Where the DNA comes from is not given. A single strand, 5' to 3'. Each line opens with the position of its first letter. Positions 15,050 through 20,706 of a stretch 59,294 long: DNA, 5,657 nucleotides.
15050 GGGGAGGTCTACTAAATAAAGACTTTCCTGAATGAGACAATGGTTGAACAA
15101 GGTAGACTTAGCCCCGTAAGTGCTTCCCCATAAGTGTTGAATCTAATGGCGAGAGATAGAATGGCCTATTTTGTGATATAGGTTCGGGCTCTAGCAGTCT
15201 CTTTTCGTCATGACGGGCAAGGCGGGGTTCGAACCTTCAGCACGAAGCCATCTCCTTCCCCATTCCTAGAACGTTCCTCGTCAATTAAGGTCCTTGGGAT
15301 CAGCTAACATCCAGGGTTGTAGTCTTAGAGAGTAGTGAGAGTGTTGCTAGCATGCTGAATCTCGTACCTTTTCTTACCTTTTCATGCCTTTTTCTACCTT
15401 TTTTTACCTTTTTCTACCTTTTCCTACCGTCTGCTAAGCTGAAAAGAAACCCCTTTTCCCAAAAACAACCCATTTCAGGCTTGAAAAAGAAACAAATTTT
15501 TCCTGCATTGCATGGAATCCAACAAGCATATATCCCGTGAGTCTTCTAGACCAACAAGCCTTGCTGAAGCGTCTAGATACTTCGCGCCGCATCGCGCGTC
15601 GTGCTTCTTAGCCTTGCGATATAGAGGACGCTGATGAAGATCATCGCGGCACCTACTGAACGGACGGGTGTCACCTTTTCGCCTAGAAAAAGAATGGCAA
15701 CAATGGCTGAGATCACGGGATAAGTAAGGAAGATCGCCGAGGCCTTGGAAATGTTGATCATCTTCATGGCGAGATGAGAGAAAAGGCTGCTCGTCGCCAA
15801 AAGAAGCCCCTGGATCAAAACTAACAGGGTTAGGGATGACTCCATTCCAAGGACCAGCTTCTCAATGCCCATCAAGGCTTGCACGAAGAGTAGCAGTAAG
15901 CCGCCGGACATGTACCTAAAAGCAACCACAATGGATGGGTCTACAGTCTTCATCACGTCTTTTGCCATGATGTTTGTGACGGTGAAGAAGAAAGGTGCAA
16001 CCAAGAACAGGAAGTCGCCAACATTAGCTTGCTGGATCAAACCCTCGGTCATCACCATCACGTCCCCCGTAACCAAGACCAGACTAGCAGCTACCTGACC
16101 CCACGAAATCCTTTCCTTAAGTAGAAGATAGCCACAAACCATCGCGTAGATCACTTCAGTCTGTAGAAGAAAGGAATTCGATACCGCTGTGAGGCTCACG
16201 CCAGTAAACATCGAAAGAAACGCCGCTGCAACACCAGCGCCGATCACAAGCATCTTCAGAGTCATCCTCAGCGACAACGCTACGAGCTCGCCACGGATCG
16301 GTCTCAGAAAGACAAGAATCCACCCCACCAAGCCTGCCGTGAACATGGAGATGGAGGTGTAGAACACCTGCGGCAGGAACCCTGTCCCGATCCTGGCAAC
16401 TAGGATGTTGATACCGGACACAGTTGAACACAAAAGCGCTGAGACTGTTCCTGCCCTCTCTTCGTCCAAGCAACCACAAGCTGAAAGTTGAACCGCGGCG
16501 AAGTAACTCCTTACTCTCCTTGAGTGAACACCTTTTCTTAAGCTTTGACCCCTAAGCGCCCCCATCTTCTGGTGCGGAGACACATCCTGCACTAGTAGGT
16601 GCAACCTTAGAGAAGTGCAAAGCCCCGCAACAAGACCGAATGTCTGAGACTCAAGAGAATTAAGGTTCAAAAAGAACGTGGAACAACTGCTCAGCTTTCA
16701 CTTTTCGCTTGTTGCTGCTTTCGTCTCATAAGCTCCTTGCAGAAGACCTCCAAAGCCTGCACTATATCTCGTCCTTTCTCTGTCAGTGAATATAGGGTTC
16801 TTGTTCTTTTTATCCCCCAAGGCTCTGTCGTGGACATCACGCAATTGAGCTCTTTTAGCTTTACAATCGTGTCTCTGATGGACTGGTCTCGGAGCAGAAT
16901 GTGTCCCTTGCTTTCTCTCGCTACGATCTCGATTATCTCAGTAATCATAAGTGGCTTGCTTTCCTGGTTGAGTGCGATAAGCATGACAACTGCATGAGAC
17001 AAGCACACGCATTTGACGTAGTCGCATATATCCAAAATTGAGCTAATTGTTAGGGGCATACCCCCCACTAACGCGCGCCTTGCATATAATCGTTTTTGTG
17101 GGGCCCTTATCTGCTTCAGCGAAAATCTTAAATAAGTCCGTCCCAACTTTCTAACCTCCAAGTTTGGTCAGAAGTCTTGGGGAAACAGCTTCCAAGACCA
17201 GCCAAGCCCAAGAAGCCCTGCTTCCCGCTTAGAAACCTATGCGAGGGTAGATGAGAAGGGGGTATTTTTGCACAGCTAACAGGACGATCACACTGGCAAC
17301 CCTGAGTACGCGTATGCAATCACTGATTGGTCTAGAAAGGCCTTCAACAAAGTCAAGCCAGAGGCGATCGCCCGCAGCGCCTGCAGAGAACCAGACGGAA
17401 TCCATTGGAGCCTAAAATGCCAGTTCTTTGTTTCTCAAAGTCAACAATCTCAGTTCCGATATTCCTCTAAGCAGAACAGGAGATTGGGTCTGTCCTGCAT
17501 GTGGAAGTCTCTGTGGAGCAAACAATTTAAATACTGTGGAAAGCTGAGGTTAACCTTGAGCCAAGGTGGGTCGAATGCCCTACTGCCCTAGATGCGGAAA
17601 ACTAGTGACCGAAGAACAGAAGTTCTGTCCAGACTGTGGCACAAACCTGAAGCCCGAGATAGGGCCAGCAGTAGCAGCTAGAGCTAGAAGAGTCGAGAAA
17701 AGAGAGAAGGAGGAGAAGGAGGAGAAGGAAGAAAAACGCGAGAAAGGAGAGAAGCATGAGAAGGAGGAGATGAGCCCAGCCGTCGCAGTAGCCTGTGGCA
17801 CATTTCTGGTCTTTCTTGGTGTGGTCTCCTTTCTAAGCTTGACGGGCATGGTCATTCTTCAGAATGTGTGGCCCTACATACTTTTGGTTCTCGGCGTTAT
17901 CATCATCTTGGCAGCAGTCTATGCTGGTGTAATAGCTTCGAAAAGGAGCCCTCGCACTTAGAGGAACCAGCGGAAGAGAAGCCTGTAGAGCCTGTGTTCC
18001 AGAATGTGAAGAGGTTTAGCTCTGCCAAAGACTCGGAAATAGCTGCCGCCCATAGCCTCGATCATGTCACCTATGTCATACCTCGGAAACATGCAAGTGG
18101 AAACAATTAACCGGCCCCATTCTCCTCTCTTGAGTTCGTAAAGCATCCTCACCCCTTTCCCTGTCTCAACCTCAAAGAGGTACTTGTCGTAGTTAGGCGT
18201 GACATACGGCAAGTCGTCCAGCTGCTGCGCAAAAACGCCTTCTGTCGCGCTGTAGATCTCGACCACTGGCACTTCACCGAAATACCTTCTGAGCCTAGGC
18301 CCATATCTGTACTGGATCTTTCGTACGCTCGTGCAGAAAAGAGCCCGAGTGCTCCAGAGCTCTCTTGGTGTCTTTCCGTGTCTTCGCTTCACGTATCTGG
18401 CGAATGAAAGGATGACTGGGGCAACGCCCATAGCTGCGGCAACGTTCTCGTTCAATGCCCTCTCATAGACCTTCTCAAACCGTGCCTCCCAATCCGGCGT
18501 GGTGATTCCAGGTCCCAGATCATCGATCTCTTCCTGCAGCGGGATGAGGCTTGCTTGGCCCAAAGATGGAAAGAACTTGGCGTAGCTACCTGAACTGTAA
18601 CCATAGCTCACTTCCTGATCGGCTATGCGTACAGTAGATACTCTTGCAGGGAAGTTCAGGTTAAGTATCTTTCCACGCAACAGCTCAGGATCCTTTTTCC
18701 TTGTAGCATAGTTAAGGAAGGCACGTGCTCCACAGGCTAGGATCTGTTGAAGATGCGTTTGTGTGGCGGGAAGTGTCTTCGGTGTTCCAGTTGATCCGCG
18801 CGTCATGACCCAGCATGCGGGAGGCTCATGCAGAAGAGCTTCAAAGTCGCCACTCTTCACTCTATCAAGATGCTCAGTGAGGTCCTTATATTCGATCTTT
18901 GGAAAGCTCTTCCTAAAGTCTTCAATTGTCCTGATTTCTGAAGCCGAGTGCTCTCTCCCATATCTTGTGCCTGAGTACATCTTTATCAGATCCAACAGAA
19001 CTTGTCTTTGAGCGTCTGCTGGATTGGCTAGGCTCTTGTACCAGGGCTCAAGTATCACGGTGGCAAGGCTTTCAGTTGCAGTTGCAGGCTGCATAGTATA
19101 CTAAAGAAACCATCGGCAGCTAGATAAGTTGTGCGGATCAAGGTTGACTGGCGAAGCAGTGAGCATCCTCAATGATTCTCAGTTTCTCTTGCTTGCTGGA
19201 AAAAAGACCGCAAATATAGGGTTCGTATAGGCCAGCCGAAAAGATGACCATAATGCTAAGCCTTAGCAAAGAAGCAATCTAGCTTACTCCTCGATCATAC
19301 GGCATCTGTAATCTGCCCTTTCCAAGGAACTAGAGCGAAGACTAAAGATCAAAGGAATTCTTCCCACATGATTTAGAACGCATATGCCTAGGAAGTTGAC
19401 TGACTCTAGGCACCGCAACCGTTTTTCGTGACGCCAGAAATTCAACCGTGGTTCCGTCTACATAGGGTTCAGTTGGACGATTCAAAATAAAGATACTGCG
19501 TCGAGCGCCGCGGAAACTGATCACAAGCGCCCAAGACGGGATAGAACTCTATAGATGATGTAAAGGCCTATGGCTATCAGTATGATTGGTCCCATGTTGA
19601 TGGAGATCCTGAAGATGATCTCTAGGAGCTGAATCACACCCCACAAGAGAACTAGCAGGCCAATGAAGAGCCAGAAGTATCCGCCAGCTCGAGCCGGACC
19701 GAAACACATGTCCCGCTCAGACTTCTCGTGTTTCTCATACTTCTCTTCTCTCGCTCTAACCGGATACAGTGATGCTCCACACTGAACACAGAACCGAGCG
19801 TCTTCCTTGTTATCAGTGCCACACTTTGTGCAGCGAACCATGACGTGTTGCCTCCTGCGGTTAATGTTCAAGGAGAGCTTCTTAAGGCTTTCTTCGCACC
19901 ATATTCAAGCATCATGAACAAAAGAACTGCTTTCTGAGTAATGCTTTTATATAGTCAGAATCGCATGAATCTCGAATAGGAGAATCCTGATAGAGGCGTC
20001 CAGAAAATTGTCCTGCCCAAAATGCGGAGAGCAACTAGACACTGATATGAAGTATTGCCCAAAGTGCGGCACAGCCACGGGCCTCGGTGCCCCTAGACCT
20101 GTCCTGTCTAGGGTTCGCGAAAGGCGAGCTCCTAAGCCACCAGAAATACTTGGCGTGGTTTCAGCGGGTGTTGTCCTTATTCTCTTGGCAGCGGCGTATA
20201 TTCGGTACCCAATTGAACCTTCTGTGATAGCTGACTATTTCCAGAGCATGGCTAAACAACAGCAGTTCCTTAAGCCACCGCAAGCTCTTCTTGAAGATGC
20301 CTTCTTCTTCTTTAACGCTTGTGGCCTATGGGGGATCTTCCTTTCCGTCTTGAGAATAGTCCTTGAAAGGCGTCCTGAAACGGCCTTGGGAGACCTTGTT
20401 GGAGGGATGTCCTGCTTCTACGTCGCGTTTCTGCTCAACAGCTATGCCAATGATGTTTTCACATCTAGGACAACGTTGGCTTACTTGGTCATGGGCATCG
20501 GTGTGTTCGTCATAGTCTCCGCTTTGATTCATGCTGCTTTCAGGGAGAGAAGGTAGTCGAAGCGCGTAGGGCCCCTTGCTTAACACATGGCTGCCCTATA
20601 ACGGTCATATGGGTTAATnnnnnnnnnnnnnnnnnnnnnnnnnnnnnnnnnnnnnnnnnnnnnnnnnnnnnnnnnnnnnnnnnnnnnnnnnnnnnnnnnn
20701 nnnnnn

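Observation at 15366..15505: Dispersed non-coding element with a strict 10-bp-period T-tract array, present twice in inverted orientation 42 kb apart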

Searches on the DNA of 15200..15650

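Call 51: search_rna_families(source=window, start=15200, end=15650, threshold=evalue, max_evalue=5)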
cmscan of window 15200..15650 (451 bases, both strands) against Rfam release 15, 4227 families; matches with E-value up to 5: 0.
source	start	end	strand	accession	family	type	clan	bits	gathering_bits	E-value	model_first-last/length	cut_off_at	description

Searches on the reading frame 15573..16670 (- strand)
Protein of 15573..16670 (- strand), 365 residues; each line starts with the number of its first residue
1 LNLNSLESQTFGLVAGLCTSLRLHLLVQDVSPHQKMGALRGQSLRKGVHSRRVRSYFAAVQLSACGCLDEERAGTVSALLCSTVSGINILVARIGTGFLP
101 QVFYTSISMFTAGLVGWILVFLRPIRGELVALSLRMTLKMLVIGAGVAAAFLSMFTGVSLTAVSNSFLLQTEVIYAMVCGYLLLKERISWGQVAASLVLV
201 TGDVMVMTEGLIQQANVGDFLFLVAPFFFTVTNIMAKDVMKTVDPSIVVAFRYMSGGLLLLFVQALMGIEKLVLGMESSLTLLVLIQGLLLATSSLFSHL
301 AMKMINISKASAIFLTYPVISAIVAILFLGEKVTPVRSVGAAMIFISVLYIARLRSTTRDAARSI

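Call 16: search_protein_families(library=pfam, proteins=[window:15573-16670:-], max_evalue=0.01)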
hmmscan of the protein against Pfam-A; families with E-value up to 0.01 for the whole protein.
window:15573-16670:- (365 aa): 3 families
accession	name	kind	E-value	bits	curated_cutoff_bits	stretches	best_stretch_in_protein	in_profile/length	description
PF00892.27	EamA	-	1.5e-25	90.5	28.2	2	217-351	2-133/135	EamA-like transporter family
PF03151.22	TPT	-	1.5e-05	25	30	1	227-344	12-128/291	Triose-phosphate Transporter family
PF08627.16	CRT-like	-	0.00074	19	26.9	1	137-225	68-157/335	CRT-like, chloroquine-resistance transporter-like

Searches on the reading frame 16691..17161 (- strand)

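Call 16: search_protein_families(library=pfam, proteins=[window:16691-17161:-], max_evalue=0.01)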
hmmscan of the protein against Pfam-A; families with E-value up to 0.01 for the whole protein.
window:16691-17161:- (156 aa): 1 family
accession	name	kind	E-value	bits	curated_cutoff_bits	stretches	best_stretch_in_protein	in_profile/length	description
PF03551.20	PadR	-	0.00012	22.5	27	1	69-133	8-72/75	Transcriptional regulator PadR-like family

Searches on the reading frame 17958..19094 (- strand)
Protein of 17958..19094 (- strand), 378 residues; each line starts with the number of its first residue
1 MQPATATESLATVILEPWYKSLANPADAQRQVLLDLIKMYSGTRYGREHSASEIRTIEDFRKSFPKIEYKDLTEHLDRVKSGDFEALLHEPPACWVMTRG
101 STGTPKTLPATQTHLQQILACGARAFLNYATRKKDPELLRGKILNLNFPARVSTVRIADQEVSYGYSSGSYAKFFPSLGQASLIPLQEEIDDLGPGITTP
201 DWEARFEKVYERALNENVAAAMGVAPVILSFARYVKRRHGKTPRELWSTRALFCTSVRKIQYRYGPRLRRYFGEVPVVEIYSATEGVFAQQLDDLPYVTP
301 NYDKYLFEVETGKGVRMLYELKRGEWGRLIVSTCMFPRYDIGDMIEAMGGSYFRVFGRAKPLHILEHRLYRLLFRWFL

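Call 16: search_protein_families(library=pfam, proteins=[window:17958-19094:-], max_evalue=0.01)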
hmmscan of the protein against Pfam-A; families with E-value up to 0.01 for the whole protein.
window:17958-19094:- (378 aa): 1 family
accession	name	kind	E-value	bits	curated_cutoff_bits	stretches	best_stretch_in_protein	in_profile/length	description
PF03321.19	GH3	-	2.6e-24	86.4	23.6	1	20-170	7-158/304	GH3 family N-terminal domain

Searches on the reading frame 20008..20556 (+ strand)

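Call 83: search_protein_families(library=pfam, proteins=[window:20008-20556:+], max_evalue=0.001)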
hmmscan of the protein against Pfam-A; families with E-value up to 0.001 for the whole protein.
window:20008-20556:+ (182 aa): 5 families
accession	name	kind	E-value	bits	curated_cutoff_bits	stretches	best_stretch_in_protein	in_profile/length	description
PF13240.11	Zn_Ribbon_1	-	8.6e-08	32.2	25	1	3-23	2-22/23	zinc-ribbon domain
PF13248.11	Zn_ribbon_3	-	1.4e-06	28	27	1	2-22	4-24/26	zinc-ribbon domain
PF24460.1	DUF7575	-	4.3e-06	26.4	28.5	1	2-23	5-26/28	Domain of unknown function (DUF7575)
PF12773.13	DZR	-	0.00014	22.4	27.3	1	3-22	1-20/45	Double zinc ribbon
PF10571.15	UPF0547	-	0.00026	21.5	29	1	2-21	2-21/26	Uncharacterised protein family UPF0547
